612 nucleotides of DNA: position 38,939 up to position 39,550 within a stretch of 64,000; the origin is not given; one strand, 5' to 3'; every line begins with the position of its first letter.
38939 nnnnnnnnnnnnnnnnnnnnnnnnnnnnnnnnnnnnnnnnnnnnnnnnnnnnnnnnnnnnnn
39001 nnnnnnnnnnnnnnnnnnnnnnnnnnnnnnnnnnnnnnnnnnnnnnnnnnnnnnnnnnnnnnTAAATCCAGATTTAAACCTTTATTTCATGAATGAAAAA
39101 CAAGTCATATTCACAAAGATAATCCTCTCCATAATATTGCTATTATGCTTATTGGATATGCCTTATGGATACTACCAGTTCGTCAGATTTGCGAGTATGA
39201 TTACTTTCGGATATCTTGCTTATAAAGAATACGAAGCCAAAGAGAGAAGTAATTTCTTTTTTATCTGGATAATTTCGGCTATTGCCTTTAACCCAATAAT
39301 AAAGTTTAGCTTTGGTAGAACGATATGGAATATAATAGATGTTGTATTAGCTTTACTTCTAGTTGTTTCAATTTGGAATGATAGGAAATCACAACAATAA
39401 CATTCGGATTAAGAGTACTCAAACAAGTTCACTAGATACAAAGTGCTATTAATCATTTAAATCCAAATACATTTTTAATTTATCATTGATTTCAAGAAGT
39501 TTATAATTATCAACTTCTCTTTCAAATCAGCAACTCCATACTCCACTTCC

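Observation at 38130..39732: Three small uncharacterised genes (Hjc-like nuclease-fold protein, 3-TM protein, DUF2281-like orphan) forming an islet just upstream of guaA and darTG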

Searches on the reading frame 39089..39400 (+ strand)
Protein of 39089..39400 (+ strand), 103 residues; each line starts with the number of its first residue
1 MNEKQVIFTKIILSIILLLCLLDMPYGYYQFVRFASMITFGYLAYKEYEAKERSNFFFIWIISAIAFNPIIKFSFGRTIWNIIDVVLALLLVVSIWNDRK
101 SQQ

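Call 3: search_protein_families(library=pfam, proteins=[window:39089-39400:+], max_evalue=0.1)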
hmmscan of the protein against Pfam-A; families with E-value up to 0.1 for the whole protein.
window:39089-39400:+ (103 aa): 1 family
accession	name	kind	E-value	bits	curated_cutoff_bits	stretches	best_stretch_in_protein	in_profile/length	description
PF20619.3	DUF6804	-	4.5e-30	104.1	27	1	8-95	4-90/91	Family of unknown function (DUF6804)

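Call 4: search_protein_families(library=padloc, proteins=[window:39089-39400:+], max_evalue=0.1)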
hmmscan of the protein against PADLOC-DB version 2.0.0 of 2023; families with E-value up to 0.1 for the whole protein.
window:39089-39400:+ (103 aa): 0 families

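Call 5: search_protein_families(library=ncbifam, proteins=[window:39089-39400:+], max_evalue=0.1)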
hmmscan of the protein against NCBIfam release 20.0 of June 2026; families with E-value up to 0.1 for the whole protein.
window:39089-39400:+ (103 aa): 0 families

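Call 39: find_homologous_proteins(query=window:39089-39400:+)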
Query window:39089-39400:+ (103 aa): 723 proteins with E <= 0.001 among 737 candidates; the best 120 are listed.
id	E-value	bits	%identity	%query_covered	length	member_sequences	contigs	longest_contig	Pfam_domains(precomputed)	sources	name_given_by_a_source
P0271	6.4e-60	217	100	100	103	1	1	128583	PF20619.4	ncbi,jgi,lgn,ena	ncbi:MAG: DUF6804 family protein [Candidatus Kapaibacterium sp.]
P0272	7.2e-51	188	82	100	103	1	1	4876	PF20619.4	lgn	-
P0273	3.8e-46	173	81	100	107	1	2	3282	PF20619.4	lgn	-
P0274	1.3e-43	165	89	85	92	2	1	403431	PF20619.4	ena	-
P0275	5.3e-40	153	84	81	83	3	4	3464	PF20619.4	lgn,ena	-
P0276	1.7e-32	129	66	71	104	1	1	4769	PF20619.4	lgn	-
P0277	4.5e-28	115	59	90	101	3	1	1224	PF20619.4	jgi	jgi:hypothetical protein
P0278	4.5e-28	115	56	77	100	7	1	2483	PF20619.4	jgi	jgi:predicted membrane protein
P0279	6.6e-28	115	56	76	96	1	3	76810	PF20619.4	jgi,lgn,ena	jgi:predicted membrane protein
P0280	1.4e-26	110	56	77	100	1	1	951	PF20619.4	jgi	jgi:hypothetical protein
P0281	1.7e-26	110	54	76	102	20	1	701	PF20619.4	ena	-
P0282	1.7e-26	110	57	75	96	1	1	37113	PF20619.4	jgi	jgi:uncharacterized membrane protein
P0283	1.7e-26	110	53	78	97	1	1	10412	PF20619.4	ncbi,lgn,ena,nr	ncbi:MAG TPA: DUF6804 family protein [Flavobacterium sp.]|nr:DUF6804 family protein [Flavobacterium 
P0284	3.6e-26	109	51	100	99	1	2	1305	PF20619.4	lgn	-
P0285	4.1e-26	109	55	89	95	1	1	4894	PF20619.4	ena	-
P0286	4.3e-26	109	53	75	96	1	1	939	PF20619.4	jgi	jgi:hypothetical protein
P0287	4.8e-26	109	56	77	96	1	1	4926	PF20619.4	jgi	jgi:multisubunit Na+/H+ antiporter MnhB subunit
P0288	4.8e-26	109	54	76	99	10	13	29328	PF20619.4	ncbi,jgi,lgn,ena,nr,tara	ncbi:hypothetical protein N9750_04230 [Polaribacter sp.]|jgi:hypothetical protein|nr:hypothetical pr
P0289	5.1e-26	109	59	71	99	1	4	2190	PF20619.4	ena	-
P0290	5.3e-26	109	56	77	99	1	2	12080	PF20619.4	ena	-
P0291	6.2e-26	108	55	80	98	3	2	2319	PF20619.4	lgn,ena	-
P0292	6.2e-26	108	54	77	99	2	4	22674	PF20619.4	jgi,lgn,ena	-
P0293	6.7e-26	108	51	78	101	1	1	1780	PF20619.4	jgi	jgi:hypothetical protein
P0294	1.4e-25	107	57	90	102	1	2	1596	PF20619.4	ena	-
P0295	1.4e-25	107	58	94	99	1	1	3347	PF20619.4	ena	-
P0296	1.5e-25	107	56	94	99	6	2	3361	PF20619.4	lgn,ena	-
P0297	1.8e-25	107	54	76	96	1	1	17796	PF20619.4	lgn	-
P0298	2.0e-25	107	54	98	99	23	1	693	PF20619.4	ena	-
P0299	2.1e-25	107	54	80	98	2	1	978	PF20619.4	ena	-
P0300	2.3e-25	107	50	78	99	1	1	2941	PF20619.4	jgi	jgi:hypothetical protein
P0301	2.3e-25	107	51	76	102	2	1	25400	PF20619.4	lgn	-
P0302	2.5e-25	106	52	79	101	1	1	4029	PF20619.4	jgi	jgi:hypothetical protein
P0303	2.6e-25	106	53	79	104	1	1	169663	PF20619.4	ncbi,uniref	ncbi:DUF6804 family protein [Flavobacterium sp. XS1P27]|uniref:DUF6804 family protein n=1 Tax=Flavob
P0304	3.1e-25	106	51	78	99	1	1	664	PF20619.4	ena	-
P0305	3.3e-25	106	54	98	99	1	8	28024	PF20619.4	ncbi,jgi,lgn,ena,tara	tara:strand:+ start:2266 stop:2565 length:300 start_codon:yes stop_codon:yes gene_type:complete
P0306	3.4e-25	106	56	90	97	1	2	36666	PF20619.4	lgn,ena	-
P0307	3.6e-25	106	48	79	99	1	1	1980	PF20619.4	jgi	-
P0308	3.8e-25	106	55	88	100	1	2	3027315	PF20619.4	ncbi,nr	ncbi:DUF6804 family protein [Flavobacterium crassostreae]|nr:DUF6804 family protein [Flavobacterium 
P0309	4.0e-25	106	52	95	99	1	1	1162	PF20619.4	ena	-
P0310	4.2e-25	106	53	94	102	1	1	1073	PF20619.4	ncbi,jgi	jgi:hypothetical protein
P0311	4.4e-25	106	57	87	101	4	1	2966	PF20619.4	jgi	jgi:hypothetical protein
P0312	4.5e-25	106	50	93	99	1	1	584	PF20619.4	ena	-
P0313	4.6e-25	106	55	94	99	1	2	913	PF20619.4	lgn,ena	-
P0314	5.1e-25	105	50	78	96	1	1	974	PF20619.4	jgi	jgi:hypothetical protein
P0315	5.1e-25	105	51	79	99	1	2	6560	PF20619.4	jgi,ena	-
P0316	5.1e-25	105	60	88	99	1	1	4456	PF20619.4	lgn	-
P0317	5.1e-25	105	50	76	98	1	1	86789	PF20619.4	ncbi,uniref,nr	ncbi:hypothetical protein KBJ98_13620 [Flavobacterium sp. F-328]|uniref:SPW repeat-containing protei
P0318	7.0e-25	105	51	75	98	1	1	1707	PF20619.4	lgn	-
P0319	7.8e-25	105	58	71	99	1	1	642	PF20619.4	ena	-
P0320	8.5e-25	105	49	95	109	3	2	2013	PF20619.4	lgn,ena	-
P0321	8.6e-25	105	58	71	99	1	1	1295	PF20619.4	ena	-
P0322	9.1e-25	105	54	96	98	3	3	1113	PF20619.4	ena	-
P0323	9.2e-25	105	51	94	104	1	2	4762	PF20619.4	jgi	jgi:hypothetical protein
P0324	9.4e-25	105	48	78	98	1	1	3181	PF20619.4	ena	-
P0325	9.7e-25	105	56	76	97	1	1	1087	PF20619.4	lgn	-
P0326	9.8e-25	104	49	78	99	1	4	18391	PF20619.4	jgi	jgi:hypothetical protein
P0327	1.0e-24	104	52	95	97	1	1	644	PF20619.4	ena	-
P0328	1.1e-24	104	49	79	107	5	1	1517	PF20619.4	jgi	jgi:hypothetical protein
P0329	1.1e-24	104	58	70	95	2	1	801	PF20619.4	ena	-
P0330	1.1e-24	104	49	79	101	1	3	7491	PF20619.4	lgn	-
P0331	1.1e-24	104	52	73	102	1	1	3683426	PF20619.4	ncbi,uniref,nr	ncbi:DUF6804 family protein [Flavobacterium sp. 120]|uniref:DUF6804 family protein n=1 Tax=Flavobact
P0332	1.2e-24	104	58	83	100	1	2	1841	PF20619.4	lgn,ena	-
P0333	1.3e-24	104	46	78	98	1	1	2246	PF20619.4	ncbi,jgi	jgi:hypothetical protein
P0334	1.6e-24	104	56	78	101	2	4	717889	PF20619.4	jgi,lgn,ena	-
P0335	1.7e-24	104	48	78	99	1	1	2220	PF20619.4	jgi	jgi:hypothetical protein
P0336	1.9e-24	104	52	91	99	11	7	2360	PF20619.4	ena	-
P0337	2.0e-24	104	48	73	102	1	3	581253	PF20619.4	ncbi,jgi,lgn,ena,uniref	ncbi:DUF6804 family protein [Flavobacterium petrolei]|jgi:hypothetical protein|uniref:DUF6804 family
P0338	2.1e-24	103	51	76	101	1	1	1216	PF20619.4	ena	-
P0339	2.4e-24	103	51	98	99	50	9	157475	PF20619.4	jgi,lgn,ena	-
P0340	2.5e-24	103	59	83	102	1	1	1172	PF20619.4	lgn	-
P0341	2.5e-24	103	50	100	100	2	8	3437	PF20619.4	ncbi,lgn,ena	-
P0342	2.5e-24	103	53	72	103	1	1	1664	PF20619.4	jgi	jgi:hypothetical protein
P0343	2.8e-24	103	54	76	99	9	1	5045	PF20619.4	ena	-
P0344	2.9e-24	103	52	98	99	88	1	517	PF20619.4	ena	-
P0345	2.9e-24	103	51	93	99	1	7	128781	PF20619.4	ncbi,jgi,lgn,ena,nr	ncbi:hypothetical protein GCM10011508_15760 [Flavobacterium lutivivi]|nr:hypothetical protein GCM100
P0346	3.0e-24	103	53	99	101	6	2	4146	PF20619.4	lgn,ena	-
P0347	3.1e-24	103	53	74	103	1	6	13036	PF20619.4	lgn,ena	-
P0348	3.3e-24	103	53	96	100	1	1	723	PF20619.4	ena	-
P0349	3.5e-24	103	48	92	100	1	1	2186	PF20619.4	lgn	-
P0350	3.6e-24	103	51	75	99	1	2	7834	PF20619.4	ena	-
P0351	3.6e-24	103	48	78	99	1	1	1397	PF20619.4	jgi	jgi:hypothetical protein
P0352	3.7e-24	103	49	79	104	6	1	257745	PF20619.4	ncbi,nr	ncbi:DUF6804 family protein [Flavobacterium xueshanense]|nr:DUF6804 family protein [Flavobacterium x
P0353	3.8e-24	103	53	99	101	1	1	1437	PF20619.4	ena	-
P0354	3.9e-24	103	53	71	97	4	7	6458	PF20619.4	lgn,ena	-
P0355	4.2e-24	102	53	76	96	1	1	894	PF20619.4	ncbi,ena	-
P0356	4.4e-24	102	52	93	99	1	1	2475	PF20619.4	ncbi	-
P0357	4.4e-24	102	53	95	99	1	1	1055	PF20619.4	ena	-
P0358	4.4e-24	102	48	78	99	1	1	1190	PF20619.4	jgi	jgi:hypothetical protein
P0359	5.2e-24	102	58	71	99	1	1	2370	PF20619.4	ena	-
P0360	5.3e-24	102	47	79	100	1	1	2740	PF20619.4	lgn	-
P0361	5.4e-24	102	53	95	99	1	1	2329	PF20619.4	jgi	jgi:hypothetical protein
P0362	5.7e-24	102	48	76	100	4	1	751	PF20619.4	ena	-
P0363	6.4e-24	102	53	91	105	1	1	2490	PF20619.4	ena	-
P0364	6.6e-24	102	56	91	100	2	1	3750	PF20619.4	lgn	-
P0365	7.1e-24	102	49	100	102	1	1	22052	PF20619.4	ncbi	-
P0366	7.3e-24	102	49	91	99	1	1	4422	PF20619.4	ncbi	-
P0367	7.3e-24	102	50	93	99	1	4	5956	PF20619.4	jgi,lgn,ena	-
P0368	8.2e-24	102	53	90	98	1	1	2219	PF20619.4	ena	-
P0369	8.5e-24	101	55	86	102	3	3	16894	PF20619.4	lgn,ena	-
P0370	8.9e-24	101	49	90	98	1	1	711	PF20619.4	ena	-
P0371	9.2e-24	101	50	93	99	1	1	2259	PF20619.4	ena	-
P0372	9.7e-24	101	54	94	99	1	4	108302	PF20619.4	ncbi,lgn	-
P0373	1.0e-23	101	51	96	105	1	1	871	PF20619.4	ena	-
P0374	1.1e-23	101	52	98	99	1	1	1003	PF20619.4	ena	-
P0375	1.1e-23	101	47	79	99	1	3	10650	PF20619.4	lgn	-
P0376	1.1e-23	101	48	79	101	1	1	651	PF20619.4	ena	-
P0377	1.2e-23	101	53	91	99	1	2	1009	PF20619.4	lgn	-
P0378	1.2e-23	101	52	92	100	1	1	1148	PF20619.4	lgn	-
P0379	1.2e-23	101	60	82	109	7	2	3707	PF20619.4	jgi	-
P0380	1.2e-23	101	55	92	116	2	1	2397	PF20619.4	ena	-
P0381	1.3e-23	101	56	71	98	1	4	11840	PF20619.4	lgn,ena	-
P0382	1.3e-23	101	52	95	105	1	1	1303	PF20619.4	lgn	-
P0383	1.3e-23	101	46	78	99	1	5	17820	PF20619.4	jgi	jgi:hypothetical protein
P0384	1.4e-23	101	54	90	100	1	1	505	PF20619.4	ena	-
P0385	1.5e-23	101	55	89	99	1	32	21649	PF20619.4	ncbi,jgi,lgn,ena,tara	jgi:hypothetical protein|tara:strand:- start:65 stop:364 length:300 start_codon:yes stop_codon:yes g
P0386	1.5e-23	101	48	90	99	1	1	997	PF20619.4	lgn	-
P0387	1.5e-23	101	52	91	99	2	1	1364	PF20619.4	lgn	-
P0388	1.6e-23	101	49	79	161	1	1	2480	PF20619.4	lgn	-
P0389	1.6e-23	101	49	78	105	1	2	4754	PF20619.4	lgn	-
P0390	1.7e-23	101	58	71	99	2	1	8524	PF20619.4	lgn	-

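Call 40: find_encoding_contigs(protein=P0274, flank=5000, max_places=3)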
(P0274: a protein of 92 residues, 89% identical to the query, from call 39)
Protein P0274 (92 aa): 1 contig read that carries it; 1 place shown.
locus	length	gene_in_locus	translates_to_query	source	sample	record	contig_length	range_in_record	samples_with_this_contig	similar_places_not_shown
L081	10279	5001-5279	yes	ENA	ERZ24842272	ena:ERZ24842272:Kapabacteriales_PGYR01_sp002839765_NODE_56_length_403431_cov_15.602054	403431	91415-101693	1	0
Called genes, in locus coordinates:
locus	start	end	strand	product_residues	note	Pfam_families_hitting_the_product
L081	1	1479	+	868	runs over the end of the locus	PF11369:DUF3160, PF18962:Por_Secre_tail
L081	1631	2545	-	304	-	PF00561:Abhydrolase_1 (weak), PF12146:Hydrolase_4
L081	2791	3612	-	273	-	PF01569:PAP2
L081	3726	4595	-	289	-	PF26550:Tricorn_2nd (weak), PF26549:Tricorn_N (weak), PF07676:PD40 (weak)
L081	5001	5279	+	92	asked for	PF20619:DUF6804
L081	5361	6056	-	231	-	PF10988:DUF2807, PF13349:DUF4097 (faint)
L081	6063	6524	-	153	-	PF03544:TonB_C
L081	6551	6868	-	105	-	PF02452:PemK_toxin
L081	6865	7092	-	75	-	PF10047:DUF2281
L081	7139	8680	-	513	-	PF00117:GATase, PF07722:Peptidase_C26, PF02540:NAD_synthase, PF00958:GMP_synt_C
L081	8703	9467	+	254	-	PF07099:DUF1361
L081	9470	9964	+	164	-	PF13302:Acetyltransf_3, PF00583:Acetyltransf_1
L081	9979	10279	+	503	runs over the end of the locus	PF13688:Reprolysin_5 (weak), PF05572:Peptidase_M43, PF00801:PKD, PF18911:PKD_4, PF18962:Por_Secre_tail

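Call 41: find_encoding_contigs(protein=P0273, flank=5000, max_places=3)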
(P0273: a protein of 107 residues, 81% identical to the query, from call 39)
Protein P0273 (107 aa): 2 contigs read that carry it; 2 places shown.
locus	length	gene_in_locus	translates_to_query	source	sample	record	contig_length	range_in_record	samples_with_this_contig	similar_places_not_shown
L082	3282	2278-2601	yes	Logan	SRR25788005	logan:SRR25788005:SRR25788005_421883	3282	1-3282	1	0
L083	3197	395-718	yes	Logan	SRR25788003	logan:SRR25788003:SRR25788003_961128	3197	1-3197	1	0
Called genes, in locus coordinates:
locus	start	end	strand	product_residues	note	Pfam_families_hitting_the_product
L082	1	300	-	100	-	?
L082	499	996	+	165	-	-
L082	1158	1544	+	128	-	-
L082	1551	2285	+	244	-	-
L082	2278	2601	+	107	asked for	PF20619:DUF6804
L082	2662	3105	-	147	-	PF03544:TonB_C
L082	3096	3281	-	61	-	?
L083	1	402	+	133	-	?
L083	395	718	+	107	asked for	PF20619:DUF6804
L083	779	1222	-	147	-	PF03544:TonB_C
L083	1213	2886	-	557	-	PF00117:GATase, PF07722:Peptidase_C26, PF02540:NAD_synthase (weak), PF00958:GMP_synt_C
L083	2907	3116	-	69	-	-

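Call 42: find_encoding_contigs(protein=P0276, flank=5000, max_places=3)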
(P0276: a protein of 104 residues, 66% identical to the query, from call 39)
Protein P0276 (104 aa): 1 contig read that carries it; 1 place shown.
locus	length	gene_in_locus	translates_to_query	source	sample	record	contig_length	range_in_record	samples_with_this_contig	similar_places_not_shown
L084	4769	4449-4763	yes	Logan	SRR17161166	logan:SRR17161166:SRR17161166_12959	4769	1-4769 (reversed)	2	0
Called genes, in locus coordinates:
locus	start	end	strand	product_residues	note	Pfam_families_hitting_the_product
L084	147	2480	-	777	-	PF18962:Por_Secre_tail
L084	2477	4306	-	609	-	PF13519:VWA_2, PF18962:Por_Secre_tail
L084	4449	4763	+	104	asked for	PF20619:DUF6804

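Call 64: find_encoding_contigs(protein=P0308, flank=5000, max_places=2)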
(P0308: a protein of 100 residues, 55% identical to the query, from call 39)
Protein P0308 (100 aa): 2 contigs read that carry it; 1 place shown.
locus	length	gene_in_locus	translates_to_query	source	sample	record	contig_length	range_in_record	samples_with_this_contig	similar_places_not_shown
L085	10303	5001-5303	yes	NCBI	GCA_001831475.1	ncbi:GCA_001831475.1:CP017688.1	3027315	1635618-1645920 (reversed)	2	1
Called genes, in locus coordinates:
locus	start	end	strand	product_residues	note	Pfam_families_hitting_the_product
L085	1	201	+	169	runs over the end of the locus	PF01661:Macro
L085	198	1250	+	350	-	PF00092:VWA, PF13519:VWA_2 (weak), PF15616:TerY_C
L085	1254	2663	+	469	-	PF13672:PP2C_2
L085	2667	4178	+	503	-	PF00069:Pkinase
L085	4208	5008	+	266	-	PF03741:TerC, PF04332:DUF475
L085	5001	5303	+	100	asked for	PF20619:DUF6804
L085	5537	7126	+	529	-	PF12161:HsdM_N, PF02384:N6_Mtase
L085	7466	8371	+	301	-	-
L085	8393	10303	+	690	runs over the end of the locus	PF07693:KAP_NTPase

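Call 65: find_encoding_contigs(protein=P0339, flank=5000, max_places=3)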
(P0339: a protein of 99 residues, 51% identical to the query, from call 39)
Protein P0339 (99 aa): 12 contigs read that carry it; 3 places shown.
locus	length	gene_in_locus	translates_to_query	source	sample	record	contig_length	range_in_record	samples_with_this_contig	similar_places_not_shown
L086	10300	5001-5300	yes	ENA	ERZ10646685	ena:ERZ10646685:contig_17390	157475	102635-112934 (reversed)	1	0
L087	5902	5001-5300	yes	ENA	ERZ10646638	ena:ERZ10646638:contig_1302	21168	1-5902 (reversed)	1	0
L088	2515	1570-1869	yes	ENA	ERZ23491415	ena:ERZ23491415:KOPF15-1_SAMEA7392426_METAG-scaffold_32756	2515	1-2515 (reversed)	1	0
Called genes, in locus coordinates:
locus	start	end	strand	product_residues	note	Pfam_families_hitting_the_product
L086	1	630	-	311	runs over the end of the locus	-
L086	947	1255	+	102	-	PF05987:DUF898 (faint)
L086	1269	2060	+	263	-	-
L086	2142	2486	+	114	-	-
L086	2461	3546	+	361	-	-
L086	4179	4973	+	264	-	-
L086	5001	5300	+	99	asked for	PF20619:DUF6804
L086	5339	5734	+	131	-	-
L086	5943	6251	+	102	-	PF17782:WHD_DprA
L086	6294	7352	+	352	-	-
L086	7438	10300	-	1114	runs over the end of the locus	PF22590:Cas3-like_C_2 (faint), PF17757:UvrB_inter, PF02559:CarD_TRCF_RID, PF00270:DEAD, PF04851:ResIII, PF00271:Helicase_C, PF03461:TRCF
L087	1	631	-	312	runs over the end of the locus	-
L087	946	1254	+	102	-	PF05987:DUF898 (faint)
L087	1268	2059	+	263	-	-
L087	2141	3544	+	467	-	-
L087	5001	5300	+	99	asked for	PF20619:DUF6804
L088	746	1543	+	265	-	-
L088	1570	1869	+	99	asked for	PF20619:DUF6804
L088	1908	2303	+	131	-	-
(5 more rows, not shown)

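Call 66: search_protein_families(library=pfam, proteins=[L082:1551-2285:+, L086:4179-4973:+, L088:746-1543:+, L086:5339-5734:+, L082:1158-1544:+, L082:499-996:+], max_evalue=0.1)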
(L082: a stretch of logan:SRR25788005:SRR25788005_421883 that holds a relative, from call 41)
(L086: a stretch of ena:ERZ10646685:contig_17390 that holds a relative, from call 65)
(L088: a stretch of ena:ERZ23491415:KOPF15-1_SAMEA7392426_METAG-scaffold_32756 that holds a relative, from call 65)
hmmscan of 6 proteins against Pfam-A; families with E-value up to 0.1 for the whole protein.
L082:1551-2285:+ (244 aa): 1 family
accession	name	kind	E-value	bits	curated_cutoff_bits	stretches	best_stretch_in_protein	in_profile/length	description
PF11185.13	DUF2971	-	0.0066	18.2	22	0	110-178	1-88/89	Protein of unknown function (DUF2971)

L086:4179-4973:+ (264 aa): 0 families

L088:746-1543:+ (265 aa): 0 families

L086:5339-5734:+ (131 aa): 0 families

L082:1158-1544:+ (128 aa): 0 families

L082:499-996:+ (165 aa): 2 families
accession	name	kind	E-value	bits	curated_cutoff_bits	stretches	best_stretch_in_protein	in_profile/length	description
PF02706.20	Wzz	-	0.034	14.9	25.5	1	4-64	12-63/91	Chain length determinant protein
PF20205.3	DUF6567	-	0.054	13.8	27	0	1-42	1-40/123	Family of unknown function (DUF6567)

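Call 72: search_protein_families(library=padloc, proteins=[L082:1551-2285:+, L082:1158-1544:+, L082:499-996:+], max_evalue=0.01)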
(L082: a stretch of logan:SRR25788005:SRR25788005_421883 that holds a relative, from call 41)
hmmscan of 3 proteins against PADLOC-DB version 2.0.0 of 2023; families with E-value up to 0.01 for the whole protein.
L082:1551-2285:+ (244 aa): 3 families
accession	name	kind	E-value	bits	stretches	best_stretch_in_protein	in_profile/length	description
PDLC04993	PDC-S31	-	7.3e-18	62.7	1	12-243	11-238/245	-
PDLC04991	PDC-S31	-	1.4e-05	22.9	1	26-228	14-183/208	-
PDLC04990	PDC-S31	-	0.00015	19.6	1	77-233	92-241/259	-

L082:1158-1544:+ (128 aa): 0 families

L082:499-996:+ (165 aa): 0 families

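Call 73: find_encoding_contigs(protein=P0272, flank=5000, max_places=2)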
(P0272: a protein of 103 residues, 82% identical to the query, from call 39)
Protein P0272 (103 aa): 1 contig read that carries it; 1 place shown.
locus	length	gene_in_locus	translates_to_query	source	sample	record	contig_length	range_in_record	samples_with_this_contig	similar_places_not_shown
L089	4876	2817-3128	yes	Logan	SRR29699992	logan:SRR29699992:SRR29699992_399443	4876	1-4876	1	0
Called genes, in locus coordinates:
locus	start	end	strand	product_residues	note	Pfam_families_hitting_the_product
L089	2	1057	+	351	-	?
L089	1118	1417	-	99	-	PF12844:HTH_19, PF13560:HTH_31 (weak), PF01381:HTH_3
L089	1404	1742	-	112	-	PF05973:Gp49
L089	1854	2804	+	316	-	PF14088:DUF4268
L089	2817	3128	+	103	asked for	PF20619:DUF6804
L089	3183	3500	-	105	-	PF02452:PemK_toxin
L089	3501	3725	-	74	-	PF10047:DUF2281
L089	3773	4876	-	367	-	?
